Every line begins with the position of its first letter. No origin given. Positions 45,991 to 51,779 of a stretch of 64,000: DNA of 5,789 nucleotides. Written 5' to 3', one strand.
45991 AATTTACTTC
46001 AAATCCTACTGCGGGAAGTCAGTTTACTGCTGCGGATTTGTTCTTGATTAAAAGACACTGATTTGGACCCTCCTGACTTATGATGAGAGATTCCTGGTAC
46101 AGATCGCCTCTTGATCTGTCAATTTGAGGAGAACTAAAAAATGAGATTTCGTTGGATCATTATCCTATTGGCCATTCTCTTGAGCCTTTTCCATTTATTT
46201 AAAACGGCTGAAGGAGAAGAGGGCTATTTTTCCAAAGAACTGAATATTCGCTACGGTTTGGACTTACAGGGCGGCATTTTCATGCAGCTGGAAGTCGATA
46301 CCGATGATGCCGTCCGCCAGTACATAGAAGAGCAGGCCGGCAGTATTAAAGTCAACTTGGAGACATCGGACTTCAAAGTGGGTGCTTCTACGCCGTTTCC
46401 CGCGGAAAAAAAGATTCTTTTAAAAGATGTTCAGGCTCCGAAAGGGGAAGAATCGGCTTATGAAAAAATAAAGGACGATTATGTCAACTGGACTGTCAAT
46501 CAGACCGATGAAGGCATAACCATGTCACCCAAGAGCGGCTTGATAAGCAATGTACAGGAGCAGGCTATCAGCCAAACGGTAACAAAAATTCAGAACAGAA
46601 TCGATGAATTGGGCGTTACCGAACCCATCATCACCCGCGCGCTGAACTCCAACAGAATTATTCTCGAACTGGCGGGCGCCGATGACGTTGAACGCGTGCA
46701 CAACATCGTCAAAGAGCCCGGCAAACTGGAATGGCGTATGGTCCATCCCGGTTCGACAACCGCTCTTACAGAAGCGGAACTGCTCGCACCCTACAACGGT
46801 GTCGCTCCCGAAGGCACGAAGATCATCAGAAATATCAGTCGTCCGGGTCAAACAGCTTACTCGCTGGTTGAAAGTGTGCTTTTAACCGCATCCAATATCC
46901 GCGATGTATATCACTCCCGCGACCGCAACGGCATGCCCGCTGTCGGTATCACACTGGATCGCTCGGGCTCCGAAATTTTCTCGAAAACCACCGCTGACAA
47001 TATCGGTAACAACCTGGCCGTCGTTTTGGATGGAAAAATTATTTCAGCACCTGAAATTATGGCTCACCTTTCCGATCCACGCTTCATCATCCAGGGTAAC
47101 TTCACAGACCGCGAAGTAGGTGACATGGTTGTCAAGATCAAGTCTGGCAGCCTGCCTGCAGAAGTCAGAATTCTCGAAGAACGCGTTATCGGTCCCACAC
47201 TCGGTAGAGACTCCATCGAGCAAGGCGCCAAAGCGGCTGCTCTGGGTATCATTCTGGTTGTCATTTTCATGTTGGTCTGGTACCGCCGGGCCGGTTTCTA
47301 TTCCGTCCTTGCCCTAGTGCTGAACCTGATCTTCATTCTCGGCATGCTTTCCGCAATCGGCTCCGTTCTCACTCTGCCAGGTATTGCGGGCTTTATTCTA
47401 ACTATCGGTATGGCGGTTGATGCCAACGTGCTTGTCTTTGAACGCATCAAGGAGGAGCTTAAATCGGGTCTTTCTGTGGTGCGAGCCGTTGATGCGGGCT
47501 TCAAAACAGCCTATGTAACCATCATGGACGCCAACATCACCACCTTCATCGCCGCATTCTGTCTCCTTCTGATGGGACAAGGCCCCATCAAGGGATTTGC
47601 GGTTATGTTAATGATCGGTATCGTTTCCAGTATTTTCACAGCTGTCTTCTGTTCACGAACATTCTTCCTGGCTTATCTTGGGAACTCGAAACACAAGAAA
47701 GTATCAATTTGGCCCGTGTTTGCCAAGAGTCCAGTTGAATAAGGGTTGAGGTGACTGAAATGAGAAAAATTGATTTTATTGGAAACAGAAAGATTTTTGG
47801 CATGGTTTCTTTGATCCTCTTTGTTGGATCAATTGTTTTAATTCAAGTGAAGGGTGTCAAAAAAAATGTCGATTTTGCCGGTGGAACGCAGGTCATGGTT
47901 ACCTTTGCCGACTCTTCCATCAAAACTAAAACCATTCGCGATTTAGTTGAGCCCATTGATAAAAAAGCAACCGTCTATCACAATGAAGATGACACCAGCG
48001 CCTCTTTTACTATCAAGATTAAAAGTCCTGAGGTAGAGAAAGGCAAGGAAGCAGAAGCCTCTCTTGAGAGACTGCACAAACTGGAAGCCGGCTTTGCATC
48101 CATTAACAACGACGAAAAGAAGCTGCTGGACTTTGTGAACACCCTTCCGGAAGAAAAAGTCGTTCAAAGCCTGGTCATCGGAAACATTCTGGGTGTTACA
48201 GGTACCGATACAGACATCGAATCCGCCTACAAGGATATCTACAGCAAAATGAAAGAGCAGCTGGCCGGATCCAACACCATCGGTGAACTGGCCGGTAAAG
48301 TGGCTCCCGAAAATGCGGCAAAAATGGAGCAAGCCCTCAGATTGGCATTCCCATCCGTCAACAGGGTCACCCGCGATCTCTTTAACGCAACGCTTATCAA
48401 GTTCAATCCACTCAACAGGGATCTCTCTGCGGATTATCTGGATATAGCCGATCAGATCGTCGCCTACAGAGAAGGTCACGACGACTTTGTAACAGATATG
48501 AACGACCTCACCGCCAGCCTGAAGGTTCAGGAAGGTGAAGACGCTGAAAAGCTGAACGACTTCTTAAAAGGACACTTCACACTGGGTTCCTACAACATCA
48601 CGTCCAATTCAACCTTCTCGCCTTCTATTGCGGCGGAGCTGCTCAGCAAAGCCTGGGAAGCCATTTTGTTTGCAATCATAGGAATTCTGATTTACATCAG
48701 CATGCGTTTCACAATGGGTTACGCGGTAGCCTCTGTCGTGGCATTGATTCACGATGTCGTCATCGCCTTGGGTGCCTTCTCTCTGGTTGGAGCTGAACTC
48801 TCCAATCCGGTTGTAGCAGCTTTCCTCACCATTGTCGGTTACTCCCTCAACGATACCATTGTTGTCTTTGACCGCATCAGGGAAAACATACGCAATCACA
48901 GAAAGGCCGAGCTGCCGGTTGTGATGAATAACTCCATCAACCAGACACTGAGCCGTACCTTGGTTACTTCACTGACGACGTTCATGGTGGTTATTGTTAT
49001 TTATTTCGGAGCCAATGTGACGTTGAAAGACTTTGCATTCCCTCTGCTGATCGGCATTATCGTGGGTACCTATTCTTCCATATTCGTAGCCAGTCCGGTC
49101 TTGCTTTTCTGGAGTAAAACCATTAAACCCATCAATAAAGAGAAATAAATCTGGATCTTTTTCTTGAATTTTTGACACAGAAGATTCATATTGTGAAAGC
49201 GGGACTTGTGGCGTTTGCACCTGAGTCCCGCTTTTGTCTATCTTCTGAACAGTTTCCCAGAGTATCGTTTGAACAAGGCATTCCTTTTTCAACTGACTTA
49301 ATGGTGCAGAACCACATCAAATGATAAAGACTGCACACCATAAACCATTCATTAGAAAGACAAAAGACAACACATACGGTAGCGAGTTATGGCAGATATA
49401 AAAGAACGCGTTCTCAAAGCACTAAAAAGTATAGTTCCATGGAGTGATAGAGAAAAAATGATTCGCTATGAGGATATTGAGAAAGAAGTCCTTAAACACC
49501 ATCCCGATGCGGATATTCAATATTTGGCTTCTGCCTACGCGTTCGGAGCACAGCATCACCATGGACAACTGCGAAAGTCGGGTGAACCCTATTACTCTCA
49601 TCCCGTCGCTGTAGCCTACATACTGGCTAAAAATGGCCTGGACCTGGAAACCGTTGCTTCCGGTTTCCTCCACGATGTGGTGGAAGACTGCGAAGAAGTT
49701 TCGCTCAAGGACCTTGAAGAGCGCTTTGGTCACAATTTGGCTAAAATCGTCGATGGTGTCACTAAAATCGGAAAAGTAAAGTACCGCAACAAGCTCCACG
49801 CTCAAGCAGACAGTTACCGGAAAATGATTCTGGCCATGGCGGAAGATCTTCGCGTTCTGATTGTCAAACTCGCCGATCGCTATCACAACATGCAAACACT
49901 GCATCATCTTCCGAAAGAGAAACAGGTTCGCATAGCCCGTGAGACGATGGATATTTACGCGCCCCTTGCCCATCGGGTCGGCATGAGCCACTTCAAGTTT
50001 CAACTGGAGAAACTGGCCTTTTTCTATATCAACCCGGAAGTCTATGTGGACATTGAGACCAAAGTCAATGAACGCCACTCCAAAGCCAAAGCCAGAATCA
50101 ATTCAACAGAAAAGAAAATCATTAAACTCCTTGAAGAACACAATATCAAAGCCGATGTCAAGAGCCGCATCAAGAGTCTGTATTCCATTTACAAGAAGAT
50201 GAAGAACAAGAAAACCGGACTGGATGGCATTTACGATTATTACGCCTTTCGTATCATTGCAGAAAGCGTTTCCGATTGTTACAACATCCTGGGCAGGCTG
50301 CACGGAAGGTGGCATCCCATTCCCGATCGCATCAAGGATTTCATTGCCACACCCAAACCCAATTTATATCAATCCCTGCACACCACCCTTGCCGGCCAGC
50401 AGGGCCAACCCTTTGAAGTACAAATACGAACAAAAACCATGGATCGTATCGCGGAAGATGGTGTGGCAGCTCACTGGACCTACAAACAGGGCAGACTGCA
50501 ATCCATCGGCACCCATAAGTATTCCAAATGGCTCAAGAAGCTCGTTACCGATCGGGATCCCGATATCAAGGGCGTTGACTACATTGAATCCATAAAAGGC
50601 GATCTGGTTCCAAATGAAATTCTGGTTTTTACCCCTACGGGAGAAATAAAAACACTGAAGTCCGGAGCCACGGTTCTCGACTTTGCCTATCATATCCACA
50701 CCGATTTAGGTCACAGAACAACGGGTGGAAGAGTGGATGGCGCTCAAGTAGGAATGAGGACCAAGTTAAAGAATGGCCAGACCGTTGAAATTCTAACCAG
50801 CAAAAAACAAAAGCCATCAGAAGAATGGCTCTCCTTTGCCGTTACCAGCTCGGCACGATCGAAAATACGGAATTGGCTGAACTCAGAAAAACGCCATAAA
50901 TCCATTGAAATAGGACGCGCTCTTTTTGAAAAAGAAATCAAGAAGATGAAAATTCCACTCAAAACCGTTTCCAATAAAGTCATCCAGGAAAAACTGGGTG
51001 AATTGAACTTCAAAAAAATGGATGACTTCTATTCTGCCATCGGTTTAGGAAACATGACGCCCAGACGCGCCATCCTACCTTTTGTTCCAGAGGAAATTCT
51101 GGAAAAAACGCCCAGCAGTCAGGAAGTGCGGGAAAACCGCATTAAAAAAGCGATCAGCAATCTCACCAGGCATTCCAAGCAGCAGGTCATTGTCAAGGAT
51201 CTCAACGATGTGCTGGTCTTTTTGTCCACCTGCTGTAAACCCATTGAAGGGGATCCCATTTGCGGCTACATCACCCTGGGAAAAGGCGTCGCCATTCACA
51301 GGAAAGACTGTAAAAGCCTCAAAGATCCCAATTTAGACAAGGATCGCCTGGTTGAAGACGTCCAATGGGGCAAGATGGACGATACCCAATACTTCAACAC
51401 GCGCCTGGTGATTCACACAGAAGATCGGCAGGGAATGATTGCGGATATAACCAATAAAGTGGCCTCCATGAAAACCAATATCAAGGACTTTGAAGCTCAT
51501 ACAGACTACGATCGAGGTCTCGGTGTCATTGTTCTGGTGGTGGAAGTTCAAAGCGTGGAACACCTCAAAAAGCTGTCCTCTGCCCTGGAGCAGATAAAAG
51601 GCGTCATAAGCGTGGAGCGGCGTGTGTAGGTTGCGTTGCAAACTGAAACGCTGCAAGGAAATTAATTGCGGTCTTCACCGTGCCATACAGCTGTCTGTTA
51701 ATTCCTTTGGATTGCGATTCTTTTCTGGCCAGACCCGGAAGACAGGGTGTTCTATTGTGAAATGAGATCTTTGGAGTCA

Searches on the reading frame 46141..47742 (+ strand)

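Call 30: search_protein_families(library=pfam, proteins=[window:46141-47742:+], max_evalue=0.001)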
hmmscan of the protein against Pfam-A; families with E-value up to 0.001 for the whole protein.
window:46141-47742:+ (533 aa): 5 families
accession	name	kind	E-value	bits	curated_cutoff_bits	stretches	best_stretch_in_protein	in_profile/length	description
PF22599.2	SecDF_P1_head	-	3.6e-25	88.5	27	1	237-340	10-114/114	SecDF, P1 head subdomain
PF02355.23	SecD_SecF_C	-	7.8e-22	78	20.5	1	341-512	12-186/189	Protein export membrane protein SecD/SecF, C-terminal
PF21760.3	SecD_1st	-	1.9e-15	56.5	27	1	143-202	1-59/60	Protein translocase subunit SecDF, P1 domain, N-terminal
PF03176.21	MMPL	-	1.2e-08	34.7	20.5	1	362-525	145-320/333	MMPL family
PF00873.25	ACR_tran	-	6.1e-05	21.4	28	1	356-508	327-481/1021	AcrB/AcrD/AcrF family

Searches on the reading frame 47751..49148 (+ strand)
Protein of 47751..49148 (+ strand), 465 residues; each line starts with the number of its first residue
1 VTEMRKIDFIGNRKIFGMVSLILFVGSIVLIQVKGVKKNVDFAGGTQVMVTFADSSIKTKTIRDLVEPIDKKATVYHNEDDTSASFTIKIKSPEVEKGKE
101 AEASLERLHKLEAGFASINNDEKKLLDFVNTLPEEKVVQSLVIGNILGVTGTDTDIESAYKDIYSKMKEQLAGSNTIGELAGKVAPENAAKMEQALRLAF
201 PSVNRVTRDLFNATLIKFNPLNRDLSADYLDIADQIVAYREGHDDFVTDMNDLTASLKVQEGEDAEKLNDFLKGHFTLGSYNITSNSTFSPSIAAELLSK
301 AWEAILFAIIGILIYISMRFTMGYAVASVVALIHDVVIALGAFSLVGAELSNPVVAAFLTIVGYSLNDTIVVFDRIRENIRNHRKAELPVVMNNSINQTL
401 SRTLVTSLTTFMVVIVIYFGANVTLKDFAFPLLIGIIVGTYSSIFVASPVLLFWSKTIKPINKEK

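Call 33: search_protein_families(library=pfam, proteins=[window:47751-49148:+], max_evalue=0.001)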
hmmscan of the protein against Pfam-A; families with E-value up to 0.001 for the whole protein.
window:47751-49148:+ (465 aa): 1 family
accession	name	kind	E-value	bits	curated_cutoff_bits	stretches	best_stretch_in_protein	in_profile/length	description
PF02355.23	SecD_SecF_C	-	3.2e-61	206.5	20.5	1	280-456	12-188/189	Protein export membrane protein SecD/SecF, C-terminal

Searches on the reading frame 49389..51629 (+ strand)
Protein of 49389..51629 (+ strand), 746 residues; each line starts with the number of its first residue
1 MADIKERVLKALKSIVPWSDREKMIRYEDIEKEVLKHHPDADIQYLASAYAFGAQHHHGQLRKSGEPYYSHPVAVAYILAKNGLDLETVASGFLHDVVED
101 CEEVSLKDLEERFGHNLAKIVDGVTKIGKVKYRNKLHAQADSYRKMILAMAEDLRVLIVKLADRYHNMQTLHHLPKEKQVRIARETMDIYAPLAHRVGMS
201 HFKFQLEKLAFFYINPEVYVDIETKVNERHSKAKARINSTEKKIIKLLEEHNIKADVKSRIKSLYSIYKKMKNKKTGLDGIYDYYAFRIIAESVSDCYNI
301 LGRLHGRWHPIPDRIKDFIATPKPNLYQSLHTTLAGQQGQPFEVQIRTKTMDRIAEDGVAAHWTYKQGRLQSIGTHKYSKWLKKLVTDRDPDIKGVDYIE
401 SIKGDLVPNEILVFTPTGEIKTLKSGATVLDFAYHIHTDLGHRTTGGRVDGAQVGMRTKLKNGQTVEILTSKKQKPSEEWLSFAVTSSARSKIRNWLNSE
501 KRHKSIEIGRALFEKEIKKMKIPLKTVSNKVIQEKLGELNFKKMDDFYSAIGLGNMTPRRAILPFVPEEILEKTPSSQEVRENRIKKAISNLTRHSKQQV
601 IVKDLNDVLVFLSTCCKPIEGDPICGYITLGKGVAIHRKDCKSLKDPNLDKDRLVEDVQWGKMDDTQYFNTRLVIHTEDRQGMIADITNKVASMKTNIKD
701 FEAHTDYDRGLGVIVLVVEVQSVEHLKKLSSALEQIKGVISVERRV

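Call 33: search_protein_families(library=pfam, proteins=[window:49389-51629:+], max_evalue=0.001)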
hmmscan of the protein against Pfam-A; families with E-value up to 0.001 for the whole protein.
window:49389-51629:+ (746 aa): 8 families
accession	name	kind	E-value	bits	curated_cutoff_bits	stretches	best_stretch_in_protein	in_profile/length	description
PF13328.12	HD_4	-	4.9e-48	163.2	27.2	1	49-199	1-155/156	HD domain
PF04607.23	RelA_SpoT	-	7.2e-40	136.2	27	1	259-368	1-111/113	Region found in RelA / SpoT proteins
PF02824.27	TGS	-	9.1e-21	74.1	22.2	1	412-470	2-60/60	TGS domain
PF13291.12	ACT_4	-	2.6e-18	66.9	27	1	668-744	4-80/80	ACT domain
PF01966.28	HD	-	6.2e-10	39.8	22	1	68-168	1-116/116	HD domain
PF19296.4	RelA_AH_RIS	-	1.1e-08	35.8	23.8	1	482-646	2-177/185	RelA/SpoT, AH and RIS domains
PF01842.31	ACT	-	2.5e-06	27.6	27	1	671-737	1-65/66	ACT domain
PF22629.2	ACT_AHAS_ss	-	3.2e-05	24.4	27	1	675-740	3-66/67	AHAS small subunit-like ACT domain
